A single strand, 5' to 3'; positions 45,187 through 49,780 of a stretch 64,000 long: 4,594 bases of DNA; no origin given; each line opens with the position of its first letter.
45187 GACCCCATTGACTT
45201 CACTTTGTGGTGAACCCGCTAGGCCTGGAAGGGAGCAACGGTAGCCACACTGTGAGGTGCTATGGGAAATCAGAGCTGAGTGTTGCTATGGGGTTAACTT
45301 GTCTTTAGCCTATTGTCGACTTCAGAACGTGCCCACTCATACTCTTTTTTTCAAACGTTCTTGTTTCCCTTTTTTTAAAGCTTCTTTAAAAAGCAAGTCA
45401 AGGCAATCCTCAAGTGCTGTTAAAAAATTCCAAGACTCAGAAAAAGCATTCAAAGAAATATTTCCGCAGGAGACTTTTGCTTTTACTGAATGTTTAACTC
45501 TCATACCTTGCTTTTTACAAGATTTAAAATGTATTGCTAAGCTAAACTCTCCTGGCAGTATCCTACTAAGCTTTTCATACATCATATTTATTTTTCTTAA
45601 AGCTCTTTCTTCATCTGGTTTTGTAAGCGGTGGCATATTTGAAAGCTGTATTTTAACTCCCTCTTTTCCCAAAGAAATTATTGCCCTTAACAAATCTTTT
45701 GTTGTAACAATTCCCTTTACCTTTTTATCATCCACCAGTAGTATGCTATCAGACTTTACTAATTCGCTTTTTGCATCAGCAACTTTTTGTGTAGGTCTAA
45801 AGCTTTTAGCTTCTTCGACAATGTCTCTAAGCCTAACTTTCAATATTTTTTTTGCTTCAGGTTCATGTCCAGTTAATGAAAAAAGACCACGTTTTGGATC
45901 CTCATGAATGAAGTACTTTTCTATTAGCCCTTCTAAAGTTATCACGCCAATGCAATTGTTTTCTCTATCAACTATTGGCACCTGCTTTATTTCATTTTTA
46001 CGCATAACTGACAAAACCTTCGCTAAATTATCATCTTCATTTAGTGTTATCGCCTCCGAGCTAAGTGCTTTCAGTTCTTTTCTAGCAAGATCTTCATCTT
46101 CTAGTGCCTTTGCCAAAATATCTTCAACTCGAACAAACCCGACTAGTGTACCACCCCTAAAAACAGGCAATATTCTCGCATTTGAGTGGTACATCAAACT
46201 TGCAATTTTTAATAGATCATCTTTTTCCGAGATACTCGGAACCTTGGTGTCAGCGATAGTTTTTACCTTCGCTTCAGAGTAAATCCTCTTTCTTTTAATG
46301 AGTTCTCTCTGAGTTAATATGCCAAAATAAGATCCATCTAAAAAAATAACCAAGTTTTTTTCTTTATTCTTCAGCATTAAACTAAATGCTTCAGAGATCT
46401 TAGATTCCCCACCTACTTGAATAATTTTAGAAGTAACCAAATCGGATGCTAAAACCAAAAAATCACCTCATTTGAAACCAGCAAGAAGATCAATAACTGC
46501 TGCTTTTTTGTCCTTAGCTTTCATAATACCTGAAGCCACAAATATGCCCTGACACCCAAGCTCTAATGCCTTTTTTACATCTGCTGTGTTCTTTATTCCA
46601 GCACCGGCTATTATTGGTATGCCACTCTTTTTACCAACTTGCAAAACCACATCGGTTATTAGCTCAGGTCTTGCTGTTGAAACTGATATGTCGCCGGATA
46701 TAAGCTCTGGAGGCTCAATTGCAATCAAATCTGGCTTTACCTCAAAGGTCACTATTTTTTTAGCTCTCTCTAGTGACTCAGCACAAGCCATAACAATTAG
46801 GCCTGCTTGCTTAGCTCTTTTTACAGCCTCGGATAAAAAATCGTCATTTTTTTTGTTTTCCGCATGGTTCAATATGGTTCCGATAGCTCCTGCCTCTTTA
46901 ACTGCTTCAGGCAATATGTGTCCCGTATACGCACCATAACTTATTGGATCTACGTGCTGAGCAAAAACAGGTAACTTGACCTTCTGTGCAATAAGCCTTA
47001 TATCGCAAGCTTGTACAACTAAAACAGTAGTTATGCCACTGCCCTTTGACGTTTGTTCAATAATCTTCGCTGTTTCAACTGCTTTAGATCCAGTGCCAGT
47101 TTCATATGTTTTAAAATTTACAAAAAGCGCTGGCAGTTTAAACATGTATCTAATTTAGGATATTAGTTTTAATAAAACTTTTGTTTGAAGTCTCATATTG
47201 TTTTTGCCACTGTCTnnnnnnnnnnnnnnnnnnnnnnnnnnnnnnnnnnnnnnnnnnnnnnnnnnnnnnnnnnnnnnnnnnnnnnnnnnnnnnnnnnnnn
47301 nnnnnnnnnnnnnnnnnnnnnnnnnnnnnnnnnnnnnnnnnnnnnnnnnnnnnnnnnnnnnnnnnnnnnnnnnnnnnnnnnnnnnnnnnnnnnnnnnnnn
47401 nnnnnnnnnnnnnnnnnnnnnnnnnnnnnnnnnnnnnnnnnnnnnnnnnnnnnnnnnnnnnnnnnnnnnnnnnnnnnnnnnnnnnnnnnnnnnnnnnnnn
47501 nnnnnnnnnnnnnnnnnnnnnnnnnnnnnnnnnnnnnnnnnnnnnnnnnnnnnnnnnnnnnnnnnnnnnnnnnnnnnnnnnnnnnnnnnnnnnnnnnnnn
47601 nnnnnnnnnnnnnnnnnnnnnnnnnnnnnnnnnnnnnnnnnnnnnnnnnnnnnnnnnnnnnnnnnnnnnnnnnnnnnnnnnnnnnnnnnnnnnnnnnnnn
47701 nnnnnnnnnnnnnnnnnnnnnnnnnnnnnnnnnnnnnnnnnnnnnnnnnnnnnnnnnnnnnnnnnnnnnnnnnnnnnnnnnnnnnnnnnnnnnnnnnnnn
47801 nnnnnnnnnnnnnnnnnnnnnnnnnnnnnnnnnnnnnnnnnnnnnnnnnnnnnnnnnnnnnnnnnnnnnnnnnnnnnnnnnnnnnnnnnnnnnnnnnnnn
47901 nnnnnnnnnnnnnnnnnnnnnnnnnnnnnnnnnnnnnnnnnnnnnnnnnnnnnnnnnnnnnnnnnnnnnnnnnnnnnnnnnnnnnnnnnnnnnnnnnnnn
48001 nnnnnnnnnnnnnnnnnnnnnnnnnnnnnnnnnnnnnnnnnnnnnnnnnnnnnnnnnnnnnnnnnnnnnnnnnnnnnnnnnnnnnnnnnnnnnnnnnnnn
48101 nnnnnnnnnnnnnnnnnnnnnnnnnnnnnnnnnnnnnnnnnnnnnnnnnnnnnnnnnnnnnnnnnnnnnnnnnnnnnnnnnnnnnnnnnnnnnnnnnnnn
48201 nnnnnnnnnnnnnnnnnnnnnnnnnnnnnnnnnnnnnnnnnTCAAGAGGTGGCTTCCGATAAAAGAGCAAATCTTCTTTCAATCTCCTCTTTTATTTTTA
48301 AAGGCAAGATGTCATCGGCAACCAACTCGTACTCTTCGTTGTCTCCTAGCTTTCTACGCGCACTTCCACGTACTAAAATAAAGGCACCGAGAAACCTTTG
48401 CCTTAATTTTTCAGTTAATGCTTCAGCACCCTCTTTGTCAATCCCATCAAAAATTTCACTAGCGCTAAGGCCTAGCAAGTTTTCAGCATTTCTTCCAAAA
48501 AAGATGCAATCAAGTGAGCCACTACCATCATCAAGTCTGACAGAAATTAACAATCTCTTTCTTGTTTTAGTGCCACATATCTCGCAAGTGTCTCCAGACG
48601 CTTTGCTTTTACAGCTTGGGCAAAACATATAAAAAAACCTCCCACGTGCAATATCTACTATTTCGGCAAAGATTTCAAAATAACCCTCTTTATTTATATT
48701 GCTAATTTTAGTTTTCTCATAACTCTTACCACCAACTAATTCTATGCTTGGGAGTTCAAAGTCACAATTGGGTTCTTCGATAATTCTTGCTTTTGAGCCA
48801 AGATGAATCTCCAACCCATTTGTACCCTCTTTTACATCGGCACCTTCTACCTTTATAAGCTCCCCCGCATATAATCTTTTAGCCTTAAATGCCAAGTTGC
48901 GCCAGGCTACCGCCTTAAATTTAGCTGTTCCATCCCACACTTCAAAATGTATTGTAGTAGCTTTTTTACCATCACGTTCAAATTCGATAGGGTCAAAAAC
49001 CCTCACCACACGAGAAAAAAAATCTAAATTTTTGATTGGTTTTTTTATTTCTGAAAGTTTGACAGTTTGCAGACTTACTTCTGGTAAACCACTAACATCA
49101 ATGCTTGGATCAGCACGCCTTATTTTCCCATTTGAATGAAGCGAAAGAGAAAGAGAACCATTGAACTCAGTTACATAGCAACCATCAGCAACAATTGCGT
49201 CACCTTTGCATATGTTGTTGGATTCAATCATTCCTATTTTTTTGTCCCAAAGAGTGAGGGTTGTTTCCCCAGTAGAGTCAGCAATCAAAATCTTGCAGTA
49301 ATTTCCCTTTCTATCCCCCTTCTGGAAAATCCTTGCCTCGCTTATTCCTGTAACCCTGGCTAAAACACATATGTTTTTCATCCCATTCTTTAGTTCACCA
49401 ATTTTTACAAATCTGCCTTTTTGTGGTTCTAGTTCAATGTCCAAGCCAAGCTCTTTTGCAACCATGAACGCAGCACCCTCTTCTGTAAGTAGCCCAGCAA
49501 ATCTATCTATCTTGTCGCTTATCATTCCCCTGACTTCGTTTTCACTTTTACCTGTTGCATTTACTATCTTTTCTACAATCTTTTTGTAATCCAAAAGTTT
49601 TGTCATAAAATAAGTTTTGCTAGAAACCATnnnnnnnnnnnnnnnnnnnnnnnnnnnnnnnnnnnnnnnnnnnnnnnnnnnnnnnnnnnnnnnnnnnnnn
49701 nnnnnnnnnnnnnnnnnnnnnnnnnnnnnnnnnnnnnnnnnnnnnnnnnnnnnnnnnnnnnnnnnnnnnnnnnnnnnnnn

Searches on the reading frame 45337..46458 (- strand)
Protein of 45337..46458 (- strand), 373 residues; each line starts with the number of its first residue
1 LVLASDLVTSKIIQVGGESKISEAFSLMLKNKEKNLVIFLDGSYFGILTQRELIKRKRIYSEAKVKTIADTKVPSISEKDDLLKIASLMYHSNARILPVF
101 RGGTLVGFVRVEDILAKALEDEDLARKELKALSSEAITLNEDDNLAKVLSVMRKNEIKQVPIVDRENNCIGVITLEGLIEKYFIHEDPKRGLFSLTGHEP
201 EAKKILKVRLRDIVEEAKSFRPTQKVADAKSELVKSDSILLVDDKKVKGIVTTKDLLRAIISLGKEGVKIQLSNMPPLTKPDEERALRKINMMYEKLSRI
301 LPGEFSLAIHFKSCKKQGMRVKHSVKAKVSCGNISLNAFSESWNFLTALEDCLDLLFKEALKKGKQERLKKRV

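Call 41: search_protein_families(library=pfam, proteins=[window:45337-46458:-], max_evalue=0.00001)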
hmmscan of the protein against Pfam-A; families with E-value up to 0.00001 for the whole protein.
window:45337-46458:- (373 aa): 1 family
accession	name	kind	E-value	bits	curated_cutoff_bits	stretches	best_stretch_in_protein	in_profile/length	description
PF00571.33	CBS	-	5.5e-33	113.5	24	2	133-181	6-54/57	CBS domain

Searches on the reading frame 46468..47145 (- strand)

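Call 41: search_protein_families(library=pfam, proteins=[window:46468-47145:-], max_evalue=0.00001)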
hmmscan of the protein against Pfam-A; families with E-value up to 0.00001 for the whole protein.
window:46468-47145:- (225 aa): 3 families
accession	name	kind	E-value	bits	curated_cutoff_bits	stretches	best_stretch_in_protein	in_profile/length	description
PF00121.24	TIM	-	6.5e-33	114.7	20.1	1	7-212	3-237/245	Triosephosphate isomerase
PF03060.21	NMO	-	1.2e-07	31.9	28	1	105-218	126-236/331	Nitronate monooxygenase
PF05690.20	ThiG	-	1.6e-06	28.1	23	1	171-213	171-213/247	Thiazole biosynthesis protein ThiG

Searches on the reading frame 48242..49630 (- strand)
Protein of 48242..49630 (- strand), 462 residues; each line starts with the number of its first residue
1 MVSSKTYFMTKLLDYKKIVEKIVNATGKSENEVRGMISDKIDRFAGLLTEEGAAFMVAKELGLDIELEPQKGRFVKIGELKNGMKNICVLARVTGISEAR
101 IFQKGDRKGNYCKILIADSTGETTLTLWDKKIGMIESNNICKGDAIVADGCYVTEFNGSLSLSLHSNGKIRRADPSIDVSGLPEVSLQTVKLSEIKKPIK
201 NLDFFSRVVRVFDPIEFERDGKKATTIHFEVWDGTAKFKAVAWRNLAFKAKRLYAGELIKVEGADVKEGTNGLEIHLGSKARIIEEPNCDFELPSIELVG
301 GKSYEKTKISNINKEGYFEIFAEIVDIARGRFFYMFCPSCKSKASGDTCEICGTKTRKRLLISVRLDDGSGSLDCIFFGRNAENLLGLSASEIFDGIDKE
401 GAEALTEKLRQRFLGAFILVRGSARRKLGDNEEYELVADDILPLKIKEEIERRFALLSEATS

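Call 42: search_protein_families(library=pfam, proteins=[window:48242-49630:-], max_evalue=0.00001)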
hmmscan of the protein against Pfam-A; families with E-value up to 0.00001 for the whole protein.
window:48242-49630:- (462 aa): 3 families
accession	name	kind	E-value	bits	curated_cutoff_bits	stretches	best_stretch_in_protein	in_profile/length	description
PF01336.31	tRNA_anti-codon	-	1.2e-14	54.4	27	0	359-444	15-75/75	OB-fold nucleic acid binding domain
PF17244.8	CDC24_OB3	-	6.6e-11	42.8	25.4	0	80-156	2-73/216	Cell division control protein 24, OB domain 3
PF08646.16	Rep_fac-A_C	-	6.9e-08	32.8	28.5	1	317-449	1-142/146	Replication factor-A C terminal domain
